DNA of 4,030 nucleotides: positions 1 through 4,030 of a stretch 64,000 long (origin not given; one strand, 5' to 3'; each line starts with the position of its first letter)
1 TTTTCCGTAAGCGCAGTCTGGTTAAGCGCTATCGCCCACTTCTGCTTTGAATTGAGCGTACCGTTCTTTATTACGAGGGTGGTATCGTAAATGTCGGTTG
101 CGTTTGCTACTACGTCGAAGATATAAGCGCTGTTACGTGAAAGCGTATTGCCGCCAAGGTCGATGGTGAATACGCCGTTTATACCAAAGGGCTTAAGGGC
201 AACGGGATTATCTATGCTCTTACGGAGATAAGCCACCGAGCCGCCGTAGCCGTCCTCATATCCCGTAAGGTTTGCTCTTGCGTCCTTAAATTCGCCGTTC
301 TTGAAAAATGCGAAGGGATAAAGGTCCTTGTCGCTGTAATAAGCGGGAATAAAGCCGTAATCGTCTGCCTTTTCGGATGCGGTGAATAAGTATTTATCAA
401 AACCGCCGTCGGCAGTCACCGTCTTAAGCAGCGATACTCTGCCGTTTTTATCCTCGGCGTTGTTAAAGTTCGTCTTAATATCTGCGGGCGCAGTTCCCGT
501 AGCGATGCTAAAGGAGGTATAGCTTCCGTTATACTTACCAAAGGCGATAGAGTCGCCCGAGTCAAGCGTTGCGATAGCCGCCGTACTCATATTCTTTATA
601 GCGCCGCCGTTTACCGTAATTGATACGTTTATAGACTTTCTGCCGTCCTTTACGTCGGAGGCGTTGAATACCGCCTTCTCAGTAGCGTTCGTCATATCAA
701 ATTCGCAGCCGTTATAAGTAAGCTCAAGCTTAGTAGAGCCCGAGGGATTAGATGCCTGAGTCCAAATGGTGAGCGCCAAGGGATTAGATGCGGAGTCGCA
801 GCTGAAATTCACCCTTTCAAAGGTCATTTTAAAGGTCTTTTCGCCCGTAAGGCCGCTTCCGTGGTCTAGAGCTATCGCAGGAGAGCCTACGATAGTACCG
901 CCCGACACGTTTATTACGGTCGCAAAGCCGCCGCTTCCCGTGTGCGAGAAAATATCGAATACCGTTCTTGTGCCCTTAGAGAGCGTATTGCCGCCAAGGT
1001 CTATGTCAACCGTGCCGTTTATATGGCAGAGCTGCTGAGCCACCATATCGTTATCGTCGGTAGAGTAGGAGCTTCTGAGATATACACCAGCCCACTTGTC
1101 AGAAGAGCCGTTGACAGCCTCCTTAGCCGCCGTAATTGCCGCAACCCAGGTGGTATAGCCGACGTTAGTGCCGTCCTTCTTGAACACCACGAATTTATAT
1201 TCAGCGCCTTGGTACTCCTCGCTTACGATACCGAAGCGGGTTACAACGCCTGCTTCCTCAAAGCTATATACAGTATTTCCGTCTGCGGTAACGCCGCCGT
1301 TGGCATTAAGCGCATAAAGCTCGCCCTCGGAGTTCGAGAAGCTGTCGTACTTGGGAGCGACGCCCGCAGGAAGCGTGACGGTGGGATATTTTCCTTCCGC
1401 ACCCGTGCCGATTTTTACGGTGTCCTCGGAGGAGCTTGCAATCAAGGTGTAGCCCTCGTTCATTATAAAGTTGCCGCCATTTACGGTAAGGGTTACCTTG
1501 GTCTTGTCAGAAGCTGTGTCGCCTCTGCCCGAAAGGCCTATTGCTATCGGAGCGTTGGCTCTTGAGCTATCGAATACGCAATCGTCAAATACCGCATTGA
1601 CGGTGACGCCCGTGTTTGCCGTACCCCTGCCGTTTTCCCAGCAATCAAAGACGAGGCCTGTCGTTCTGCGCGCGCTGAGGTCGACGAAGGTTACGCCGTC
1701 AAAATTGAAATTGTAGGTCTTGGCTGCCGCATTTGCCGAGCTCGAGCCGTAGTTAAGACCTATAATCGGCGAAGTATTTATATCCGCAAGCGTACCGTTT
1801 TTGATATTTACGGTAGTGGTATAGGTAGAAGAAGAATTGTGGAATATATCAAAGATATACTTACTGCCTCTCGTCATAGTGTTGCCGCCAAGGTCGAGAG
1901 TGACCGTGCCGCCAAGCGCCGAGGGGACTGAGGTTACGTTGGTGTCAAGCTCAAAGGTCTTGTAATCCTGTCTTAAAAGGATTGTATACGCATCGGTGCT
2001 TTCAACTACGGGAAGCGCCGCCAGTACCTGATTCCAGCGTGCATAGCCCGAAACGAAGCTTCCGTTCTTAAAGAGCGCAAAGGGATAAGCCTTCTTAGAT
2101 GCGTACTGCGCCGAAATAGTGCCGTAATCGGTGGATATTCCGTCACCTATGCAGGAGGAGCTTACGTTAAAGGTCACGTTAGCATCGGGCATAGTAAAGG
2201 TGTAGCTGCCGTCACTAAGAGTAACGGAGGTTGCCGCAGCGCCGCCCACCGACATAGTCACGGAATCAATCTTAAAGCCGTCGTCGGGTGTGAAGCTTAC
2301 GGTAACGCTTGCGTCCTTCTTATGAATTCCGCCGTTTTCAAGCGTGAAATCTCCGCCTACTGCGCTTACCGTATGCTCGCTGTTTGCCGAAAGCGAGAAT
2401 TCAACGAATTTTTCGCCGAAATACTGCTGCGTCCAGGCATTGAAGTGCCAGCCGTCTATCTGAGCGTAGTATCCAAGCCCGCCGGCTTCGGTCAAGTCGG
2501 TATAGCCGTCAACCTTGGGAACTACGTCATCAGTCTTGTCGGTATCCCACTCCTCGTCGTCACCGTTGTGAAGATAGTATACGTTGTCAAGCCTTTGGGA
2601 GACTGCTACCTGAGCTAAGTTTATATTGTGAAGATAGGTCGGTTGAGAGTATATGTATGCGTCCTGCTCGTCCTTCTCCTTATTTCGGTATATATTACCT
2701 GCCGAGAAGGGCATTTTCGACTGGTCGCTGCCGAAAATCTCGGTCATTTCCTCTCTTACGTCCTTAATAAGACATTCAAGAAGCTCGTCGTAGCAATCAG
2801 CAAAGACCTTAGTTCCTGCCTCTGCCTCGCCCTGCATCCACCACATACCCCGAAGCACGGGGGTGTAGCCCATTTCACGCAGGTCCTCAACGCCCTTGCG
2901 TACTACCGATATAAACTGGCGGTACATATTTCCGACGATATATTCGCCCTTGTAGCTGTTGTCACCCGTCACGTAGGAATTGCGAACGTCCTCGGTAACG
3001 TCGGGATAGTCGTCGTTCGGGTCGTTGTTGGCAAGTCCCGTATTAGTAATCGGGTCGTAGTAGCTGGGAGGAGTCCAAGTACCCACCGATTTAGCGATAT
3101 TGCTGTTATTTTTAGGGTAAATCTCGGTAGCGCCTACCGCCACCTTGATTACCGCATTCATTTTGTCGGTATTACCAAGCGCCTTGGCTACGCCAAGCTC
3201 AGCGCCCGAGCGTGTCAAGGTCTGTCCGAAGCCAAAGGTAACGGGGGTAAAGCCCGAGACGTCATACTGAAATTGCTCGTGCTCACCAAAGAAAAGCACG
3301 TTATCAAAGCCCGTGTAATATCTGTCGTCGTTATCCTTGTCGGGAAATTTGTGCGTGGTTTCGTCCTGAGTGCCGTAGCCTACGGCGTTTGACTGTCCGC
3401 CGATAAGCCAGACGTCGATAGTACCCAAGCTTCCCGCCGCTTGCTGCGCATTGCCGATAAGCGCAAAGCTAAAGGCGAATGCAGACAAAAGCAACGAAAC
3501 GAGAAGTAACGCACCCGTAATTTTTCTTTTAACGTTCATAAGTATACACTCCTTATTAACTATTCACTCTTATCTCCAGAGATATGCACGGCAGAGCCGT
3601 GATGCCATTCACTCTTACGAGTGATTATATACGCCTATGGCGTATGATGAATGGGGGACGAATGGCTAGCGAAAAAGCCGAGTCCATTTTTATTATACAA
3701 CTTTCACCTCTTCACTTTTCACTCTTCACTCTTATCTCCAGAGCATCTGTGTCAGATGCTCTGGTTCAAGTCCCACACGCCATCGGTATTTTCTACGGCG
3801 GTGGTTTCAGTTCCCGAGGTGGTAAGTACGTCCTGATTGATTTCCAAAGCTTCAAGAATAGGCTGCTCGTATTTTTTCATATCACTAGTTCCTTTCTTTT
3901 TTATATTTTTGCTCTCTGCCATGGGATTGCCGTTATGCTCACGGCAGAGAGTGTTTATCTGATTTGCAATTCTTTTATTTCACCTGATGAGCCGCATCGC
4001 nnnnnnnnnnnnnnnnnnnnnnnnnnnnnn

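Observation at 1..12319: Paralogous giant proteins: two different esterase heads fused to the same uncharacterised ~300-aa module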

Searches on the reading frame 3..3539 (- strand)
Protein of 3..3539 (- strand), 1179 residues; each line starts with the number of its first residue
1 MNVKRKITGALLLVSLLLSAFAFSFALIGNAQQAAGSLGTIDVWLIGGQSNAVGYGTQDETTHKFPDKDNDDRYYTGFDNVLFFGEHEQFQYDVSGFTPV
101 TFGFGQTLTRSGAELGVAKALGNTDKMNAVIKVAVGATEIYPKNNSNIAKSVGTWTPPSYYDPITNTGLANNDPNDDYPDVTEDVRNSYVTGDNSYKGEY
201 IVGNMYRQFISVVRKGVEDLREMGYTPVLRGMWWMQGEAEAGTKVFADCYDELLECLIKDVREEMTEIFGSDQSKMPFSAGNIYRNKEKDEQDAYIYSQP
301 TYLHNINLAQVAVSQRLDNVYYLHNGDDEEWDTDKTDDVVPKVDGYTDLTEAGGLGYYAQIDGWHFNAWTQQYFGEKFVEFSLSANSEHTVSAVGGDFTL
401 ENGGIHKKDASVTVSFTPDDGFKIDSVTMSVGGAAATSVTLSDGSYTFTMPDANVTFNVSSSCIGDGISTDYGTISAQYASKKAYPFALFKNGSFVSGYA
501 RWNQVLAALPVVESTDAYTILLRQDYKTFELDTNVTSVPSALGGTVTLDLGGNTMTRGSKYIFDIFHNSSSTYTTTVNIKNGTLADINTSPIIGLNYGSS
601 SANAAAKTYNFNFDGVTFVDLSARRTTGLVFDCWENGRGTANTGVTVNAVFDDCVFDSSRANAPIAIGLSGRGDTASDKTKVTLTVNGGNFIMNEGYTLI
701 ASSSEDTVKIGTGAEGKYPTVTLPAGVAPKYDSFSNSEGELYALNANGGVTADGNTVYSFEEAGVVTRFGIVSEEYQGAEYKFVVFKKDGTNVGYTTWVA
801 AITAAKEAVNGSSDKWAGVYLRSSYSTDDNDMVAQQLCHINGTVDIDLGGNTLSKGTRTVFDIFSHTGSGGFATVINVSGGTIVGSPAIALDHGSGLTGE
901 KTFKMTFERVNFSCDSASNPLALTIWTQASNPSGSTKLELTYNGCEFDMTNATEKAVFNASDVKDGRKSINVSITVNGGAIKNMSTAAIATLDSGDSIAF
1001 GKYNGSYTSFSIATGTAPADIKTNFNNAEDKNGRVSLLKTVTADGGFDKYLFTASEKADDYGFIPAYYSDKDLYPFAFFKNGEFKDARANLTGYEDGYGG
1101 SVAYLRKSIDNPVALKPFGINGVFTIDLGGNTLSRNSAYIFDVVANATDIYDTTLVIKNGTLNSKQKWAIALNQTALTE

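Call 7: search_protein_families(library=pfam, proteins=[window:3-3539:-], max_evalue=0.1)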
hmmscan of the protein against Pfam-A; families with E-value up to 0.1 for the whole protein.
window:3-3539:- (1179 aa): 2 families
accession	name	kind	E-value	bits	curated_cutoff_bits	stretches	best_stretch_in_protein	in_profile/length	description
PF03629.24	SASA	-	2.4e-12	47.4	24.8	2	204-291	103-175/226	Carbohydrate esterase, sialic acid-specific acetylesterase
PF18998.6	Flg_new_2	-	0.00092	19.6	23.6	1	391-456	5-64/73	Divergent InlB B-repeat domain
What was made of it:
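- On SASA (PF03629) carbohydrate esterase - head A: 47.4 bits against a 24.8 cut-off, E=2.4e-12 (call 7)
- Checked: It has the SASA domain (PF03629, E=2.4e-12, 47.4 bits against a cut-off of 24.8; call 7) with GQSN at aa 48-51.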

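Call 20: search_protein_families(library=ncbifam, proteins=[window:3-3539:-], max_evalue=0.1)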
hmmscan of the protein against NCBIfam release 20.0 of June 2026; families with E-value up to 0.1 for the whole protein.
window:3-3539:- (1179 aa): 0 families

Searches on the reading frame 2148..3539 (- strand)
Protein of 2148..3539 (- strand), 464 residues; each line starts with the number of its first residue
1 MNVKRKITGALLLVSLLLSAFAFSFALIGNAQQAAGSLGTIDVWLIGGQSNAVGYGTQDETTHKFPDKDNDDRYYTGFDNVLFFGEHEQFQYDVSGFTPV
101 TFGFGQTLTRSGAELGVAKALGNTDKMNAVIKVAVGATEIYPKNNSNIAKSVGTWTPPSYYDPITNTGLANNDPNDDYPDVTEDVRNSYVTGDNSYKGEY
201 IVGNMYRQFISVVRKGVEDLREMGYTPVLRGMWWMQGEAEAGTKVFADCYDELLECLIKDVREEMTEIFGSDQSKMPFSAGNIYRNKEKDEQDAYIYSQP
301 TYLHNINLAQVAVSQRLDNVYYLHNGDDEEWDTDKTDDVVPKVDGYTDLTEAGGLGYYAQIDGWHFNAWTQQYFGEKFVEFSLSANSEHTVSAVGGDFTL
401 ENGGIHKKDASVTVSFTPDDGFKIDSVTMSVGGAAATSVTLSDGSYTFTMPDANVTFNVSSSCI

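Call 46: search_solved_structures(query=window:2148-3539:-, max_evalue=0.01, show_alignments=1)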
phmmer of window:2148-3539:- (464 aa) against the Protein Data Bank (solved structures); distinct sequences matched with E-value up to 0.01: 0.

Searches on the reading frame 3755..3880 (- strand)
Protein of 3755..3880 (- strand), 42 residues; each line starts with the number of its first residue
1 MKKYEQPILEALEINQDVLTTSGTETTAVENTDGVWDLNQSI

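Call 52: search_protein_families(library=pfam, proteins=[window:3755-3880:-], max_evalue=0.01)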
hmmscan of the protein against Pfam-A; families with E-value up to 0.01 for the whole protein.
seq(42 aa): 0 families

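Call 60: search_protein_families(library=ncbifam, proteins=[window:3755-3880:-], max_evalue=10)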
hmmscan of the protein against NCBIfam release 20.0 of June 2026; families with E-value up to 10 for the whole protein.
seq(42 aa): 0 families

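Call 66: find_homologous_proteins(query=A4, max_evalue=0.001)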
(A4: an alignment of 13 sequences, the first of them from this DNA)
Query A4 (13 sequences) (42 aa, profile of the alignment): 1489 proteins with E <= 0.001 among 1545 candidates; the best 120 are listed.
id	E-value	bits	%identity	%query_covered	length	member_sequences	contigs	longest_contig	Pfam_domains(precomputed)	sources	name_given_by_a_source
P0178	9.7e-22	94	56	93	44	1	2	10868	-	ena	-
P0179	1.1e-21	94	54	93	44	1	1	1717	-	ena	-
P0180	1.8e-21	93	45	100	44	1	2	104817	-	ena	-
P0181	1.9e-21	93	60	90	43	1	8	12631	-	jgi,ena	-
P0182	2.0e-21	93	50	100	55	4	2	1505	-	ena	-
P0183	2.3e-21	93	56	93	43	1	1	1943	-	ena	-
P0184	2.3e-21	93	54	93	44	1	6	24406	-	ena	-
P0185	2.7e-21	93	59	93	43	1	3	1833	-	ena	-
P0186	2.8e-21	92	56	93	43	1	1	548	-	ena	-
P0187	3.3e-21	92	59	100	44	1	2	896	-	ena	-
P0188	3.8e-21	92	51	98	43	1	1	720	-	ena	-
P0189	3.8e-21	92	53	98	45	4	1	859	-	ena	-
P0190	3.8e-21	92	54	93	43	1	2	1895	-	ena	-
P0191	3.8e-21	92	59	100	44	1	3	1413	-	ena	-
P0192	4.5e-21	92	59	93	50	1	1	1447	-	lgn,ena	-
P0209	8.0e-21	91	54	93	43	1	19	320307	-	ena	-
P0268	2.2e-20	90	46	93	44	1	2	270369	-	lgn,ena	-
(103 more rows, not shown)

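Call 67: find_encoding_contigs(protein=P0209, flank=10000, max_places=4)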
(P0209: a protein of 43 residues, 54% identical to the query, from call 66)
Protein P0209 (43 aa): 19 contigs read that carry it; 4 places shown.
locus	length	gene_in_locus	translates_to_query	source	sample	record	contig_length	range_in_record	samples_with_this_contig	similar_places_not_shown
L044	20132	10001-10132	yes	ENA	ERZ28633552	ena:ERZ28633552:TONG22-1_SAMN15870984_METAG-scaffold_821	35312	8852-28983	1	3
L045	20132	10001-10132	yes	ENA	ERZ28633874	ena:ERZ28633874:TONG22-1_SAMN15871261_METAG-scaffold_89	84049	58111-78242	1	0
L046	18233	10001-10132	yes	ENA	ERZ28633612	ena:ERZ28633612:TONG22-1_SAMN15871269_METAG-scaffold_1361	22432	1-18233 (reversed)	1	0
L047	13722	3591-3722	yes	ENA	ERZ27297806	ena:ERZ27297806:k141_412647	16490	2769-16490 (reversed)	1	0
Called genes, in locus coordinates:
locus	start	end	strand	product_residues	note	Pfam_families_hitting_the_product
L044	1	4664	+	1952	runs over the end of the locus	PF03629:SASA (weak)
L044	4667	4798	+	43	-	-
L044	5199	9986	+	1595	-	PF03629:SASA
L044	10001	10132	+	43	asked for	-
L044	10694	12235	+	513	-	PF01554:MatE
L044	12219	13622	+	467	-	PF01554:MatE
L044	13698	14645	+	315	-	PF01207:Dus, PF01180:DHO_dh (faint), PF00977:His_biosynth (faint)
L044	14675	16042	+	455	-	PF13440:Polysacc_synt_3 (faint), PF01554:MatE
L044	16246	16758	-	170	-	-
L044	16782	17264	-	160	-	-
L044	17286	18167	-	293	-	PF04616:Glyco_hydro_43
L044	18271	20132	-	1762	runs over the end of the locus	PF13676:TIR_2, PF07517:SecA_DEAD, PF21090:P-loop_SecA, PF02810:SEC-C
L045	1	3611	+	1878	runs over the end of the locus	-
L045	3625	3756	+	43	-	-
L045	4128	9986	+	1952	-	PF03629:SASA (weak)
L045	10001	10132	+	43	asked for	-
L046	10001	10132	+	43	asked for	-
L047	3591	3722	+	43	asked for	-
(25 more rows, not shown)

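Call 68: find_encoding_contigs(protein=P0268, flank=10000, max_places=3)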
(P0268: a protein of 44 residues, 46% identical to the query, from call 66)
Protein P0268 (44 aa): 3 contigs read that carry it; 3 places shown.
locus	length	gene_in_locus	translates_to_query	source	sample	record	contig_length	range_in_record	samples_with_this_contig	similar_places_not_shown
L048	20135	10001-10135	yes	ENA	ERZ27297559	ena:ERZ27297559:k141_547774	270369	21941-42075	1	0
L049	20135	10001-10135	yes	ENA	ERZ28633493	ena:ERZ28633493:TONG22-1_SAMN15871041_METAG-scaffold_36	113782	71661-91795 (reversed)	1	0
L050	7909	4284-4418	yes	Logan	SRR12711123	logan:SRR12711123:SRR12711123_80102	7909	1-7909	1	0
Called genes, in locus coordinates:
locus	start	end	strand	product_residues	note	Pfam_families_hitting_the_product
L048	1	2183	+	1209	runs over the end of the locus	PF14498:Glyco_hyd_65N_2, PF22124:Glyco_hydro_95_cat, PF21307:Glyco_hydro_95_C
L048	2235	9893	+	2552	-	PF14498:Glyco_hyd_65N_2, PF22124:Glyco_hydro_95_cat, PF21307:Glyco_hydro_95_C, PF16227:DUF4886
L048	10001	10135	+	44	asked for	-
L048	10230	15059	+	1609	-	-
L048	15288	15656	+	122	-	PF01250:Ribosomal_S6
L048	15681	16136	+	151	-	PF00436:SSB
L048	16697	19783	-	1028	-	PF09479:Flg_new, PF23759:GBD_T9SS_assoc (faint), PF18429:DUF5609 (faint), PF09479:Flg_new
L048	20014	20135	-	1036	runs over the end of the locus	PF07523:Big_3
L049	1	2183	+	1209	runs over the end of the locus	PF14498:Glyco_hyd_65N_2, PF22124:Glyco_hydro_95_cat, PF21307:Glyco_hydro_95_C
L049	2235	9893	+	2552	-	PF14498:Glyco_hyd_65N_2, PF22124:Glyco_hydro_95_cat, PF21307:Glyco_hydro_95_C, PF16227:DUF4886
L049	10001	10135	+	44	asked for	-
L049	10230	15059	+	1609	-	-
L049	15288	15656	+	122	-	PF01250:Ribosomal_S6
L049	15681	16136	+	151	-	PF00436:SSB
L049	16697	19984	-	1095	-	PF09479:Flg_new, PF23759:GBD_T9SS_assoc (faint), PF09479:Flg_new, PF18429:DUF5609 (faint), PF09479:Flg_new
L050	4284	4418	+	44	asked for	-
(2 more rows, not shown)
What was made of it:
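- It also follows SASA-type and GH95-type giants in further contigs (calls 67, 68).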
